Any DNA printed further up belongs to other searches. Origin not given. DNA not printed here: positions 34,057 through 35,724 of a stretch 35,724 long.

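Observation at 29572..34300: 4.7-kb insert bracketed by two diverged coding copies of the helicase gene's last 30 codons, with no recombinase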

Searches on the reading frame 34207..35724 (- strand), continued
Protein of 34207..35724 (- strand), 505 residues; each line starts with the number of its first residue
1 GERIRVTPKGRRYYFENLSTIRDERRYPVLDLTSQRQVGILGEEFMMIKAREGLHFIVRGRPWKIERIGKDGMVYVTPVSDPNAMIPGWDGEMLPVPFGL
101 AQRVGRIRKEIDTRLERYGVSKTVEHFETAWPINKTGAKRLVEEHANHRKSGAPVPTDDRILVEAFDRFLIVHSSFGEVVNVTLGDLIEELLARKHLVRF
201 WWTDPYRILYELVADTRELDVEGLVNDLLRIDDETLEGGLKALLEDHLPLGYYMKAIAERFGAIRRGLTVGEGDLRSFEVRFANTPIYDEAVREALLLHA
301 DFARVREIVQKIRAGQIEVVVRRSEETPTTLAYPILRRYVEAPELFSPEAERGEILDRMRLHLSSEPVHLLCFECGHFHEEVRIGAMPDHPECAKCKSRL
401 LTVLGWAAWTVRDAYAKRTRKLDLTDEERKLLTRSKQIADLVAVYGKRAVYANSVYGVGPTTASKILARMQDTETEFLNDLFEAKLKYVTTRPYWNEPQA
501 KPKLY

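Call 79: search_protein_families(library=pfam, proteins=[L001:2247-3122:-, L001:473-2167:+, L014:3374-8011:+], max_evalue=0.001)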
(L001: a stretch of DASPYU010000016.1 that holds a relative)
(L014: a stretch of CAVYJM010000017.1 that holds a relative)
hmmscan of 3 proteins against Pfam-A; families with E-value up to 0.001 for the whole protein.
L001:2247-3122:- (291 aa): 1 family
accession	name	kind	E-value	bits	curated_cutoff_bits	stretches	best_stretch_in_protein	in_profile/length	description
PF00581.25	Rhodanese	-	3.7e-34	117.6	22.2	2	164-281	5-100/102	Rhodanese-like domain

L001:473-2167:+ (564 aa): 14 families
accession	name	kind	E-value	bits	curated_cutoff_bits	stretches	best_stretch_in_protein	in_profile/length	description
PF13847.12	Methyltransf_31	-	1.8e-29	102.7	27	1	379-493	3-119/145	Methyltransferase domain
PF08241.18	Methyltransf_11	-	6e-24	85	21.2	1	384-481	1-93/95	Methyltransferase domain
PF13649.12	Methyltransf_25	-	1.2e-22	80.8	27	1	383-479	1-97/97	Methyltransferase domain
PF13743.12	Thioredoxin_5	-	8e-22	78.3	27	1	23-176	3-147/186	Thioredoxin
PF01209.24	Ubie_methyltran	-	1.5e-17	64.2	20.1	1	377-483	45-151/233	ubiE/COQ5 methyltransferase family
PF08242.18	Methyltransf_12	-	3.3e-16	60.2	30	1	384-481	1-98/98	Methyltransferase domain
PF13489.12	Methyltransf_23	-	2.3e-13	50.6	27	1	378-485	21-118/164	Methyltransferase domain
PF01135.25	PCMT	-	1.4e-08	35.2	20.3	1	377-439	71-133/210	Protein-L-isoaspartate(D-aspartate) O-methyltransferase (PCMT)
PF01323.26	DSBA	-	5.7e-06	26.7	25.6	1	20-184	2-164/191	DSBA-like thioredoxin domain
PF06325.19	PrmA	-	2.2e-05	24.5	22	1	375-487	157-262/296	Ribosomal protein L11 methyltransferase (PrmA)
PF05148.21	Methyltransf_8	-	2.9e-05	24.5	27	1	428-486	102-159/219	Hypothetical methyltransferase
PF02390.23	Methyltransf_4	-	3.7e-05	23.7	24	1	382-441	4-62/173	Putative methyltransferase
PF02353.26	CMAS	-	0.00024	21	27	1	377-489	60-170/273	Mycolic acid cyclopropane synthetase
PF01728.25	FtsJ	-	0.00069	20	24.1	0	375-456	17-99/181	FtsJ-like methyltransferase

L014:3374-8011:+ (1545 aa): 2 families
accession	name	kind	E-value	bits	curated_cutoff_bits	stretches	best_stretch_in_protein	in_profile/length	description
PF17957.7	Big_7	-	8.1e-17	62.1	24.1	2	409-476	1-70/70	Bacterial Ig domain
PF18884.5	TSP3_bac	-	2.2e-05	24.6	25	1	650-666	1-17/22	Bacterial TSP3 repeat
